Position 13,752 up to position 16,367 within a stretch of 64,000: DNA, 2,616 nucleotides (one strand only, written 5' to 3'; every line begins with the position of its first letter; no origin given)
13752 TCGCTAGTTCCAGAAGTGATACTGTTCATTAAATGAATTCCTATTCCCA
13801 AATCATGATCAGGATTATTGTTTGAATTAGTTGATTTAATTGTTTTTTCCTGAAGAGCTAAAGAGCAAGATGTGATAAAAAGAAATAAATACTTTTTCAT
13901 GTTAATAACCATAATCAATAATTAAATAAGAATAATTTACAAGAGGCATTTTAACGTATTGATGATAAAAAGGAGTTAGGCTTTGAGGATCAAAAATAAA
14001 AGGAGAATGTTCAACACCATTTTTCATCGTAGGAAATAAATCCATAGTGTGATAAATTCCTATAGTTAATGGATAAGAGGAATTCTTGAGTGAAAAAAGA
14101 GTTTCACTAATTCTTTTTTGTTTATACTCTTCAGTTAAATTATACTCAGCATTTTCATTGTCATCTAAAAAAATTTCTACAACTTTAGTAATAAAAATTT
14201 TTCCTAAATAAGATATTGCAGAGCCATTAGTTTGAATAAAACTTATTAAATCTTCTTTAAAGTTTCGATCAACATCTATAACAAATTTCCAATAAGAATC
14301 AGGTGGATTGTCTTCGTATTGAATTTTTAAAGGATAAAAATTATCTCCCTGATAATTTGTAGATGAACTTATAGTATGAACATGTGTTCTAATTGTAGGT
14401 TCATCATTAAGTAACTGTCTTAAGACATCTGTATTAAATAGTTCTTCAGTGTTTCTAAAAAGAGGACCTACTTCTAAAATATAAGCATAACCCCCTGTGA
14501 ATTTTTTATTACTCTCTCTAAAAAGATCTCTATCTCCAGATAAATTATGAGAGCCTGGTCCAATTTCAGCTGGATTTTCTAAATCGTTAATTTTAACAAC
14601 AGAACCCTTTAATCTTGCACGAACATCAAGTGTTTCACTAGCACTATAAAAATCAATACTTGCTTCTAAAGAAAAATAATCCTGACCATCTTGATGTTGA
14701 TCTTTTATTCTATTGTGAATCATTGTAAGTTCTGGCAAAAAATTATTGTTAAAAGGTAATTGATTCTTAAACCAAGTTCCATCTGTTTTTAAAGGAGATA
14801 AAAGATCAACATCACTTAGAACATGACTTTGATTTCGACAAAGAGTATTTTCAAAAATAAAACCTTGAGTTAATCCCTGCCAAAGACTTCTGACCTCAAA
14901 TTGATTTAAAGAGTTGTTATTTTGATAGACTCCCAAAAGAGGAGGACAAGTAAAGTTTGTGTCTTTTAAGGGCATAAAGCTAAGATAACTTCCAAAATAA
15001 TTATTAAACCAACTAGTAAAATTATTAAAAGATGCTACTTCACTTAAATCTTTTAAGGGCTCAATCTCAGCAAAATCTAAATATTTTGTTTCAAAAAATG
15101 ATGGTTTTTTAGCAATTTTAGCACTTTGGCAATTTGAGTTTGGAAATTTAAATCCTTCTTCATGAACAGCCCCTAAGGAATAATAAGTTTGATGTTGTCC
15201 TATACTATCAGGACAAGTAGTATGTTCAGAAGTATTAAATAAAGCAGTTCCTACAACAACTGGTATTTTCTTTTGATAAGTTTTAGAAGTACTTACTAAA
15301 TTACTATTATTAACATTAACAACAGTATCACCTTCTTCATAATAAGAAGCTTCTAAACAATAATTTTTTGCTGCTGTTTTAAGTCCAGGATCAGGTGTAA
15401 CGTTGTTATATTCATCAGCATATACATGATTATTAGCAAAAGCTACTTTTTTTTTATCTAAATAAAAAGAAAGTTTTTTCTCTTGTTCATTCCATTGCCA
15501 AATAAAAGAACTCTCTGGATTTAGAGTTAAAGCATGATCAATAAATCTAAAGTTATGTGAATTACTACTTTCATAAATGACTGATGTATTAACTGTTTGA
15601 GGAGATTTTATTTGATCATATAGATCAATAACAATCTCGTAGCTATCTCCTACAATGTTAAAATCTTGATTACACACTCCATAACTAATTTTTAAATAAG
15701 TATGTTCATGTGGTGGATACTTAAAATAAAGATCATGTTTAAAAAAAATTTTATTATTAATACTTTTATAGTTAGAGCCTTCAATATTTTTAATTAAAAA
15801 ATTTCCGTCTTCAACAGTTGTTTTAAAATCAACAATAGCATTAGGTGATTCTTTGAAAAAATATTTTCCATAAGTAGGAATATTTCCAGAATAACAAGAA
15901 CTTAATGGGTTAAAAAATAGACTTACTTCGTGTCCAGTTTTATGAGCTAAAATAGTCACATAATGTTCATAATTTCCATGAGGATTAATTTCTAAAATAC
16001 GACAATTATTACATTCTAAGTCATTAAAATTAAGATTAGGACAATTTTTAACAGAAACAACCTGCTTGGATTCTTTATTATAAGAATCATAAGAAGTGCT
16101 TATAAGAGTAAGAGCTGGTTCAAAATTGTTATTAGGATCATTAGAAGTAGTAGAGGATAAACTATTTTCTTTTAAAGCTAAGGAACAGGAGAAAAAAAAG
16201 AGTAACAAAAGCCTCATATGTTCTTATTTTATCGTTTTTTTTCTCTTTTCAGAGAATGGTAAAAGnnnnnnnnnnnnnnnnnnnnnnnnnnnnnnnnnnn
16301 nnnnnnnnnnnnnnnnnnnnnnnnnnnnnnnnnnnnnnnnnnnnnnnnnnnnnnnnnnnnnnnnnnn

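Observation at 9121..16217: Operon of three large paralogous Cys-rich lipoproteins with no recognisable family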

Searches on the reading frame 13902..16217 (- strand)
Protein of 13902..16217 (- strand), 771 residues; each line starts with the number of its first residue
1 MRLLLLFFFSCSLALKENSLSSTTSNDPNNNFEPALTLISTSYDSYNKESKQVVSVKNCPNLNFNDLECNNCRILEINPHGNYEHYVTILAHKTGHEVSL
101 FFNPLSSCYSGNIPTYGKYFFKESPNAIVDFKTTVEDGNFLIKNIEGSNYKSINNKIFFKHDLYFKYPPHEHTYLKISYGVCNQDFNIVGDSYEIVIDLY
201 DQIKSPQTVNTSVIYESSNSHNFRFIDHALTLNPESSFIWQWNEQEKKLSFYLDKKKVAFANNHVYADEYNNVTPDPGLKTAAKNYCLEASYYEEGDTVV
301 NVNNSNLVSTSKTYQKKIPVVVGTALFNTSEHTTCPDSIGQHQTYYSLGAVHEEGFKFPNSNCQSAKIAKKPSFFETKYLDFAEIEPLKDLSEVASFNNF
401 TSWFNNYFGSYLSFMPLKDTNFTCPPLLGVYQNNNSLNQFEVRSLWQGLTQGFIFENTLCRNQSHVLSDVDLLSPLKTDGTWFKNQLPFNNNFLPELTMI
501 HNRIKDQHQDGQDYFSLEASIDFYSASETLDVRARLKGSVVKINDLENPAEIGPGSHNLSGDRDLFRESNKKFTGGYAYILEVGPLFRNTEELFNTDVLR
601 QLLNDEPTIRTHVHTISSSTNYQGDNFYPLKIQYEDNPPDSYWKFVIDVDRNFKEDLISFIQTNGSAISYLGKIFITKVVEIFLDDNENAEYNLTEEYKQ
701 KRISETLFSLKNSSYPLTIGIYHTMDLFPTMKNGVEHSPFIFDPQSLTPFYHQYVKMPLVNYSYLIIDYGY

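Call 4: search_protein_families(library=pfam, proteins=[window:13902-16217:-], max_evalue=1)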
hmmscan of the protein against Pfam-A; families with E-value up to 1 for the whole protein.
window:13902-16217:- (771 aa): 1 family
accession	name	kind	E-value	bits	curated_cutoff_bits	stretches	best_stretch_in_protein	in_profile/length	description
PF17386.8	LBP_C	-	0.26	11.6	26.6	1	283-314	3-34/53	Lacto-N-biose phosphorylase C-terminal domain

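Call 5: search_protein_families(library=ncbifam, proteins=[window:13902-16217:-], max_evalue=1)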
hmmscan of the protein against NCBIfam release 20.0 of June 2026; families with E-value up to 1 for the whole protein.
window:13902-16217:- (771 aa): 0 families

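Call 12: find_homologous_proteins(query=A1, max_evalue=0.001)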
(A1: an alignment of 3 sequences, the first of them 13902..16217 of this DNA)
Query A1 (3 sequences): 6678 candidates shared short words with the query, none scored E <= 0.001.

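Call 14: search_solved_structures(query=A1, max_evalue=10)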
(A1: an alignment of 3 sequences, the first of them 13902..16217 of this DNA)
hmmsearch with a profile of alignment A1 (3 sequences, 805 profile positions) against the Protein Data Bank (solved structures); distinct sequences matched with E-value up to 10: 0.
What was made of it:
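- Tried and rejected: A PDB sequence profile search at E <= 10 (call 14).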

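Call 15: find_related_loci(query=A1, collection=genome_contigs, flank=10000)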
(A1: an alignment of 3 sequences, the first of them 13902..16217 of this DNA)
Query A1 (771 aa) in genome_contigs; peptide patterns used: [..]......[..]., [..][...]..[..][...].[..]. (x = any residue, [..] = any of these).
53 stretches matched a pattern, but none encodes a relative of the query by tblastn (E <= 1e-3).

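Call 22: search_protein_representatives(alignment_id=A1)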
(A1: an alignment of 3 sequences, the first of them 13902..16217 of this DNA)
Query: 3 sequences, 805 profile positions. Proteins with E-value up to 0.001 (for the whole library): 2; up to 1e-10: 2; up to 1e-30: 2. The best 2 are listed.
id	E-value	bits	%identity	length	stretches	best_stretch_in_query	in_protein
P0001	0.0e+00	1271.4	-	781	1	1-805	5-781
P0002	0.0e+00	1212.2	-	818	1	1-805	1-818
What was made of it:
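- Closest known: Lineage-specific paralogous lipoprotein gene families of Borrelia. Different: There is no sequence similarity (calls 4, 5, 22).
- No homologues exist anywhere (call 22).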

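Call 25: find_encoding_contigs(protein=P0002, flank=10000, max_places=6)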
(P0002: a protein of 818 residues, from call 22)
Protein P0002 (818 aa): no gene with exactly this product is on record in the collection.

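Call 28: find_related_loci(query=A1, collection=metagenome_contigs, flank=10000)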
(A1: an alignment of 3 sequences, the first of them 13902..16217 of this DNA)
Query A1 (771 aa) in metagenome_contigs; peptide patterns used: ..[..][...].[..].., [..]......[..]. (x = any residue, [..] = any of these).
140 stretches matched a pattern, but none encodes a relative of the query by tblastn (E <= 1e-3).

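Call 29: predict_structure(alignment_id=A1)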
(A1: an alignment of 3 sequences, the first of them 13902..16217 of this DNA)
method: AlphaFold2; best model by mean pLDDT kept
length: 771 residues; sequences in the alignment: 3
mean_pLDDT: 33.8   pTM: 0.28
mean pLDDT of the five models: 33.8, 31.4, 30.0, 29.5, 27.9
residues with pLDDT >= 90: 0; 70-90: 0; 50-70: 83; < 50: 688
segments of 3 or more residues with pLDDT < 50: 1-11, 13-61, 79-85, 98-126, 129-131, 133-158, 181-192, 204-239, 244-246, 256-287, 296-304, 306-771
pLDDT, mean of each block of 10 residues (from residue 1): 31 44 33 27 26 34 54 54 50 47 38 30 41 40 29 40 54 56 40 53 43 28 24 39 52 49 34 31 45 49 47 35 25 32 26 26 31 24 23 29 29 28 28 30 32 28 26 26 29 31 37 35 29 32 34 35 33 31 32 30 32 28 26 28 28 33 31 28 30 30 26 26 25 26 30 27 26 22
secondary structure, 60 per line:
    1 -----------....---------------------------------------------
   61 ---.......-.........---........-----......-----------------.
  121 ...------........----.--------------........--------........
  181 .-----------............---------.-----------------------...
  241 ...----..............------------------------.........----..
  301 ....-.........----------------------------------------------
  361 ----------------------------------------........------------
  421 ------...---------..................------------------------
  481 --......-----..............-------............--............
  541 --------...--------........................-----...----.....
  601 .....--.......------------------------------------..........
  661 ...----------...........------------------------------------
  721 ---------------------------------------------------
elements in order (helices of 4 or more, strands of 3 or more residues): E12-15 E67-70 E72-80 E84-91 E97-102 H120-123 E130-137 E157-164 E173-181 E193-198 H199-204 E238-243 E248-254 H255-261 E286-294 H299-304 E306-314 H401-408 H439-456 E483-488 H494-507 E515-526 E529-540 H560-583 H596-605 H608-614 H651-663 H674-684
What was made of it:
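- On BAM-dependent outer-membrane beta-barrel proteins: The full-length model has pLDDT 33.8 and shows no barrel, but it is too poor to exclude one (call 29).
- The low-confidence model of A predicts helices, not a barrel, for residues 560-684, and nothing for the last 90 residues (call 29).
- Tried and rejected: The full-length AlphaFold2 model was unusable, at pLDDT 33.8 (call 29).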

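Call 37: search_protein_families(library=phrogs, proteins=[window:13902-16217:-], max_evalue=0.1)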
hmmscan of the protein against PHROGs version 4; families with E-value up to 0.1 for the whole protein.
window:13902-16217:- (771 aa): 0 families

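Call 38: search_protein_families(library=padloc, proteins=[window:13902-16217:-], max_evalue=0.1)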
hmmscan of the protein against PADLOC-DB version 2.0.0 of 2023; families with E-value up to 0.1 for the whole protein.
window:13902-16217:- (771 aa): 0 families
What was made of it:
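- No catalytic or known domain signature was found (calls 4, 5, 14, 37, 38).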

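Call 66: list_cluster_members(proteins=[window:13902-16217:-, P0001, P0002, P0003])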
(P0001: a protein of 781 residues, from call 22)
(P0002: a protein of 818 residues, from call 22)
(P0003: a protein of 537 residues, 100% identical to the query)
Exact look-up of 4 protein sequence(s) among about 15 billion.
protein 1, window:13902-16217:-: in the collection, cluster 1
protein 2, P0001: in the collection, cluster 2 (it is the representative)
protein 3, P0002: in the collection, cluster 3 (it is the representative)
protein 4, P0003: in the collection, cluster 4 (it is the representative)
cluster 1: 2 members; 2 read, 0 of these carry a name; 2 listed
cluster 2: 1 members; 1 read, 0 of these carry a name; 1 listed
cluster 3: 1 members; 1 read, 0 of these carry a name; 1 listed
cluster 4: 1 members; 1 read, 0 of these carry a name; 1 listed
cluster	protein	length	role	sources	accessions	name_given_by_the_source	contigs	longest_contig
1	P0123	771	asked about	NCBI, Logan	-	-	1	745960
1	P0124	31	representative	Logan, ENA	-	-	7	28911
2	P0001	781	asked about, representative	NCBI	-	-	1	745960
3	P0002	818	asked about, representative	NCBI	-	-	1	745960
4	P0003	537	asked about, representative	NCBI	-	-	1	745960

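Call 68: find_encoding_contigs(protein=window:13902-16217:-, flank=10000, max_places=6)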
Protein window:13902-16217:- (771 aa): 1 contig read that carries it; 1 place shown.
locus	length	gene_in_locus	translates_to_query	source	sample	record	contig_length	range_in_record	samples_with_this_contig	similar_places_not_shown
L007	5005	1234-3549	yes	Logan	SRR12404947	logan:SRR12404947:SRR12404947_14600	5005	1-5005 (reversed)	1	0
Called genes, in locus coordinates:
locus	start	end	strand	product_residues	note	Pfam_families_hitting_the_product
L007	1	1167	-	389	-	?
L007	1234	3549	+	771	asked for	-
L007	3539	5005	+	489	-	?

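Call 78: find_related_loci(query=A1, collection=viral_contigs, flank=5000)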
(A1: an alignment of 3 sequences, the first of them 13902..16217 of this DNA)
Query A1 (771 aa) in viral_contigs; peptide patterns used: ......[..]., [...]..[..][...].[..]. (x = any residue, [..] = any of these).
39 stretches matched a pattern, but none encodes a relative of the query by tblastn (E <= 1e-3).
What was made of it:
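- Tried and rejected: Motif-seeded scans of genome, metagenome and viral contigs (calls 15, 28, 78).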
